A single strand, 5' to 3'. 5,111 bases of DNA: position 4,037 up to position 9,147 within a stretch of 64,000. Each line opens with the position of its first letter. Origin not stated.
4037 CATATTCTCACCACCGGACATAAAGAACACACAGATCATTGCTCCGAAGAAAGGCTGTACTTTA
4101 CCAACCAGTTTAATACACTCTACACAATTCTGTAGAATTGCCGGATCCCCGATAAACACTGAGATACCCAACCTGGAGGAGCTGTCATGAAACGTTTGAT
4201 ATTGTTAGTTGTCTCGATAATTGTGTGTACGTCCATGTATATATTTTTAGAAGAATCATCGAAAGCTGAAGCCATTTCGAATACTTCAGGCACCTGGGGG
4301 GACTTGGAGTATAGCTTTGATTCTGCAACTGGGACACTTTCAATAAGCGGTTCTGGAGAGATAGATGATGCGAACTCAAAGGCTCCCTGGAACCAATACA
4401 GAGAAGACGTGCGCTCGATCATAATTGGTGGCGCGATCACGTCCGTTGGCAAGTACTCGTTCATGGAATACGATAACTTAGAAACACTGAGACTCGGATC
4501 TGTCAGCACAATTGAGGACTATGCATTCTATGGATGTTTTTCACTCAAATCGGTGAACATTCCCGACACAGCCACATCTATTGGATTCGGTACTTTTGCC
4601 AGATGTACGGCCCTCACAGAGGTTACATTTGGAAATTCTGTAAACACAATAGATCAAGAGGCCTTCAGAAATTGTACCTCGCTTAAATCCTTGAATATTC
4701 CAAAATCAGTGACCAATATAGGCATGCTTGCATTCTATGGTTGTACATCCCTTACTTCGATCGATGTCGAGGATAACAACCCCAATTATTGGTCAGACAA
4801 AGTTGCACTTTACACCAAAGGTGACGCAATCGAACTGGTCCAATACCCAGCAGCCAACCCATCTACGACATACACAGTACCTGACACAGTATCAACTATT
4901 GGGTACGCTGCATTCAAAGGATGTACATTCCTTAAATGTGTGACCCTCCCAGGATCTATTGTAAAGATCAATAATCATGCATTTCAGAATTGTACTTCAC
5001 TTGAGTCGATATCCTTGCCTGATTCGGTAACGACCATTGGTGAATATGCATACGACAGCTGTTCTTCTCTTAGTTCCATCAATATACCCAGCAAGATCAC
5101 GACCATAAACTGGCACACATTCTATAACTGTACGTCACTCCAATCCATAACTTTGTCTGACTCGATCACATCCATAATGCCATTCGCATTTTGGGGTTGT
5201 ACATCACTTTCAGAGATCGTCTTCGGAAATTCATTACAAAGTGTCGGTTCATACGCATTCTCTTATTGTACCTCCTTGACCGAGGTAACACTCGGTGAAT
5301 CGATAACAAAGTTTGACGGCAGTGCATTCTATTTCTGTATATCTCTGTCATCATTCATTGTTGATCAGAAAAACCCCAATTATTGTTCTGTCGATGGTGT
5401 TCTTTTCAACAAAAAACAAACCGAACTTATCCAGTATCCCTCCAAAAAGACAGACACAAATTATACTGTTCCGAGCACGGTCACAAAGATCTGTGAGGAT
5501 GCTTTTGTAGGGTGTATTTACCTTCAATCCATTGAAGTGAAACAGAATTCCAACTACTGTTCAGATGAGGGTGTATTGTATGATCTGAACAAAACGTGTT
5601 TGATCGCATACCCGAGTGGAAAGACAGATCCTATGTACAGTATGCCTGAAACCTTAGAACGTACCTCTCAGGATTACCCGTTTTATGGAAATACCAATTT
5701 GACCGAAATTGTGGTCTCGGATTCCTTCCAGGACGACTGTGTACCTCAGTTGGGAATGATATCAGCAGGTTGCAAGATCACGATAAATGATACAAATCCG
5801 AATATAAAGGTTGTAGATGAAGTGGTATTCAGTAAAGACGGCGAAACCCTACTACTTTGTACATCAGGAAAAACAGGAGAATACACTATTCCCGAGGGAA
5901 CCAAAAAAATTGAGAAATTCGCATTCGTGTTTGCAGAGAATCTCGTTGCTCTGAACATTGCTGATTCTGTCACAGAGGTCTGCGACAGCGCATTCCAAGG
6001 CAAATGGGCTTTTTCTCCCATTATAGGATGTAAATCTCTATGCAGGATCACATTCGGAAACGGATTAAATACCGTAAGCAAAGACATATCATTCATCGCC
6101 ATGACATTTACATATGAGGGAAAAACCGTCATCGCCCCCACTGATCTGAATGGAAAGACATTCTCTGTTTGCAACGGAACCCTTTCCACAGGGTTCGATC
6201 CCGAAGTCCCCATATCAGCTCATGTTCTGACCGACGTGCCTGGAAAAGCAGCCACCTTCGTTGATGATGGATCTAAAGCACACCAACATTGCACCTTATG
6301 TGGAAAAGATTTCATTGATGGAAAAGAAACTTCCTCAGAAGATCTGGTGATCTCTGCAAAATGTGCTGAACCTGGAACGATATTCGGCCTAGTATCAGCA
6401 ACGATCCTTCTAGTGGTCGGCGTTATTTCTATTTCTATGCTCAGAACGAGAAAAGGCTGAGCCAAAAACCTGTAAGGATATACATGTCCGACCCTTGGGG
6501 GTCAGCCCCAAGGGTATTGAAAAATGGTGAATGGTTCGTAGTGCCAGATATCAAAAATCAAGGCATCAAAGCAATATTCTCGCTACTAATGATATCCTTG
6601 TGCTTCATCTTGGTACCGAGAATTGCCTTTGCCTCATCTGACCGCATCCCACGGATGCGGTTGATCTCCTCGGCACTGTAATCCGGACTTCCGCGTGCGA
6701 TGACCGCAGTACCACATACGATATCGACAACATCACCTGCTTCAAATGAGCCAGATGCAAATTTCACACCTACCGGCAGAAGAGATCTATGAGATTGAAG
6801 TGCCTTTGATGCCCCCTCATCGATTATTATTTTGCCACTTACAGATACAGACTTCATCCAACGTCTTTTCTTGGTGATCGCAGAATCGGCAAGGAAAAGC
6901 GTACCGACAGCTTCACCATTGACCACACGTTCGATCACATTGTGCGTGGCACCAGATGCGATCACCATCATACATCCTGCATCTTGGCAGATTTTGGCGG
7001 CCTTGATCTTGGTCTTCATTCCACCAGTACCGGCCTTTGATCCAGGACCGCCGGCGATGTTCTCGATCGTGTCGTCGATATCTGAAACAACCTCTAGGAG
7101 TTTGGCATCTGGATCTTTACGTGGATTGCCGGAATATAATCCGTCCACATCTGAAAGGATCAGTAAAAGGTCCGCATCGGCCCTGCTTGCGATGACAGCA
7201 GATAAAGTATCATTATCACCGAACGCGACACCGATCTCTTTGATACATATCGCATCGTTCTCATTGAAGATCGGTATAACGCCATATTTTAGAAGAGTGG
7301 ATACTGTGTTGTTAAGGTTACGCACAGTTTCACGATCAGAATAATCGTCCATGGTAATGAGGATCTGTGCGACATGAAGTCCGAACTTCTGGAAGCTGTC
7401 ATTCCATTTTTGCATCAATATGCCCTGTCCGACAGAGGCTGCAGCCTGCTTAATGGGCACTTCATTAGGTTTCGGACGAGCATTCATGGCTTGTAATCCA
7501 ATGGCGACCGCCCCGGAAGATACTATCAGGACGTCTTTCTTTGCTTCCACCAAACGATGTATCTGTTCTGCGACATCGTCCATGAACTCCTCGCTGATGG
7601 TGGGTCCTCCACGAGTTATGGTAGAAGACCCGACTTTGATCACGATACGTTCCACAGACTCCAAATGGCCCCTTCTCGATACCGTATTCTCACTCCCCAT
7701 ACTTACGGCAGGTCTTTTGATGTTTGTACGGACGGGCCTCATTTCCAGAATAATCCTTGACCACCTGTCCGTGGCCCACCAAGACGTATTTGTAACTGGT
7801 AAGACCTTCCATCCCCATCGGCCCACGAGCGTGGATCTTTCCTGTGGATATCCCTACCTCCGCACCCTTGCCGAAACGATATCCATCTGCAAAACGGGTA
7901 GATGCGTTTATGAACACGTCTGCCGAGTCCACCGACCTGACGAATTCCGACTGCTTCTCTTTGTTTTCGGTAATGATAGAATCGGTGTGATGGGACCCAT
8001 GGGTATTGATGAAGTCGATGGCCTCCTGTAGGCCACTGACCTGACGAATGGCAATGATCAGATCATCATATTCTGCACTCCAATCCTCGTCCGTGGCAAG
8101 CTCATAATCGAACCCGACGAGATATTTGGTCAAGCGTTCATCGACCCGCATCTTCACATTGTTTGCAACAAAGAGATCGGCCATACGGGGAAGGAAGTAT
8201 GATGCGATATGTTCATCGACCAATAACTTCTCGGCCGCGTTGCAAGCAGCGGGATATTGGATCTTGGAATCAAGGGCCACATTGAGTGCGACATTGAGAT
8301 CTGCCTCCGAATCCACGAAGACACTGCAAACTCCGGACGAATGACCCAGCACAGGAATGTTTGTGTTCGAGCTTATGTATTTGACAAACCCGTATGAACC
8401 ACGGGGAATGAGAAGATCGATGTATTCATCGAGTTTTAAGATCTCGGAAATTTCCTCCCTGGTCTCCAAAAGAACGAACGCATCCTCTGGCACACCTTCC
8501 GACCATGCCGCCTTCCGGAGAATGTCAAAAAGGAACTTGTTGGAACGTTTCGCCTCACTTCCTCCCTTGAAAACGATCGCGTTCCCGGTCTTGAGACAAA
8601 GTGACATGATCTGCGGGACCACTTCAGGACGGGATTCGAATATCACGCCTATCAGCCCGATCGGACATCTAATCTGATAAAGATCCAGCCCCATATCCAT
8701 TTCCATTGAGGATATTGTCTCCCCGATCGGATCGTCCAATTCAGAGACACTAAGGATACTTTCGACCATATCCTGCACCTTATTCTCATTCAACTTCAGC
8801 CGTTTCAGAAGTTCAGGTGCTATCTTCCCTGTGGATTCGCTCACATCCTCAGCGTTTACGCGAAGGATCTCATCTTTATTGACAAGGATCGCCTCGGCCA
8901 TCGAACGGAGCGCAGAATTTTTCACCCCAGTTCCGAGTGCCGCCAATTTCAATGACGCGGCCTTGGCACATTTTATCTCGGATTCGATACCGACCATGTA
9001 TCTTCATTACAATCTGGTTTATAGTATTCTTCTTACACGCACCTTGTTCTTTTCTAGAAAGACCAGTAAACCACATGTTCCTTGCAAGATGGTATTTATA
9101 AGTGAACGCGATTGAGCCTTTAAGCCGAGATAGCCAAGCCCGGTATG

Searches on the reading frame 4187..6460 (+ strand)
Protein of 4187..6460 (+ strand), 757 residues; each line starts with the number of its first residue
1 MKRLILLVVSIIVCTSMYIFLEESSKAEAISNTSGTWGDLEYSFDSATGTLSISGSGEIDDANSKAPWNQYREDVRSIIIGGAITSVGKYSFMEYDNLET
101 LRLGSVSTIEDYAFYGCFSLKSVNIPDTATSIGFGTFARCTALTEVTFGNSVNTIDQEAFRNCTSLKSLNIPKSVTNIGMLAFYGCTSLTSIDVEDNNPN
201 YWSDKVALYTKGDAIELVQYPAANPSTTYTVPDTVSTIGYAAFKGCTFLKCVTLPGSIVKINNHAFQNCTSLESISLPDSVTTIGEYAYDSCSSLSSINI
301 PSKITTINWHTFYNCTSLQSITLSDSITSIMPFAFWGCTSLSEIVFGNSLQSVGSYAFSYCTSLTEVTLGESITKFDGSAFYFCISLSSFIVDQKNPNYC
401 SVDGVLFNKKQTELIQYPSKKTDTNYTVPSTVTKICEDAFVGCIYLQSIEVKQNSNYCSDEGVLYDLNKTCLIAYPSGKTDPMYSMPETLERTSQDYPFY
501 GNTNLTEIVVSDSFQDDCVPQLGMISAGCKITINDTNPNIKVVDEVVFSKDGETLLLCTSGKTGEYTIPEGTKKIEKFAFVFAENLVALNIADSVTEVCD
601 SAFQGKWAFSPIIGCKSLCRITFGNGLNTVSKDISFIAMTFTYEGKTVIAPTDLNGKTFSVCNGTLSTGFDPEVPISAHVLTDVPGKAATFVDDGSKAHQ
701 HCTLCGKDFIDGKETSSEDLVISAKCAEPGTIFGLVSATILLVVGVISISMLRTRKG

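Call 38: search_protein_families(library=pfam, proteins=[window:4187-6460:+], max_evalue=0.00001)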
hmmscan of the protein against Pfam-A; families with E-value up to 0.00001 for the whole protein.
window:4187-6460:+ (757 aa): 3 families
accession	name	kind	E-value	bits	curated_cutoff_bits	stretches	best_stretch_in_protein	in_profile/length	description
PF13306.12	LRR_5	-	1e-84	281.2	27.7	3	74-190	12-127/127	BspA type Leucine rich repeat region (6 copies)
PF13855.12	LRR_8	-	1.6e-24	85.9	27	0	150-198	11-60/61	Leucine rich repeat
PF12799.13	LRR_4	-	2.3e-10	40.8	27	0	164-199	1-35/44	Leucine Rich repeats (2 copies)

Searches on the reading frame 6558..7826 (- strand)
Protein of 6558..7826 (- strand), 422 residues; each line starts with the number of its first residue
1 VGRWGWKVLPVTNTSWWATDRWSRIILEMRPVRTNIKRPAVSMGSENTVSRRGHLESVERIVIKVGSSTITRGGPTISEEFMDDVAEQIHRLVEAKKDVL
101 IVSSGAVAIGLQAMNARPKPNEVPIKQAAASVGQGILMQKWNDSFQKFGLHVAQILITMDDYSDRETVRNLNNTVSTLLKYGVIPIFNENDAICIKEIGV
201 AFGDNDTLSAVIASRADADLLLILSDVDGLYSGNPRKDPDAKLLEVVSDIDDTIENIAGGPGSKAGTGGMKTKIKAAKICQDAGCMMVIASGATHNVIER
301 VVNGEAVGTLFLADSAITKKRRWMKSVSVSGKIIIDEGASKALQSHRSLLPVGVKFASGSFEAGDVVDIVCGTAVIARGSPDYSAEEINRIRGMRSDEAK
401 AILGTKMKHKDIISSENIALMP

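Call 38: search_protein_families(library=pfam, proteins=[window:6558-7826:-], max_evalue=0.00001)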
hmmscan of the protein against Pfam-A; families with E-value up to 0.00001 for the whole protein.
window:6558-7826:- (422 aa): 2 families
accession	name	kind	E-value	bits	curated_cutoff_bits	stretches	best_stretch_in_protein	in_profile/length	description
PF00696.33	AA_kinase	-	2.7e-45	155.4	24.9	1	60-290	2-233/234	Amino acid kinase family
PF01472.26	PUA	-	5.9e-16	58.6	24.8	1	331-403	1-74/74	PUA domain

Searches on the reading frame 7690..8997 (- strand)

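Call 38: search_protein_families(library=pfam, proteins=[window:7690-8997:-], max_evalue=0.00001)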
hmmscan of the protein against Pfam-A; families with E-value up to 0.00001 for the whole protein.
window:7690-8997:- (435 aa): 1 family
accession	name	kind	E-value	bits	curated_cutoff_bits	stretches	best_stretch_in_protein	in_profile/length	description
PF00171.27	Aldedh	-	1.6e-19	70.2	23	1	5-280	32-297/461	Aldehyde dehydrogenase family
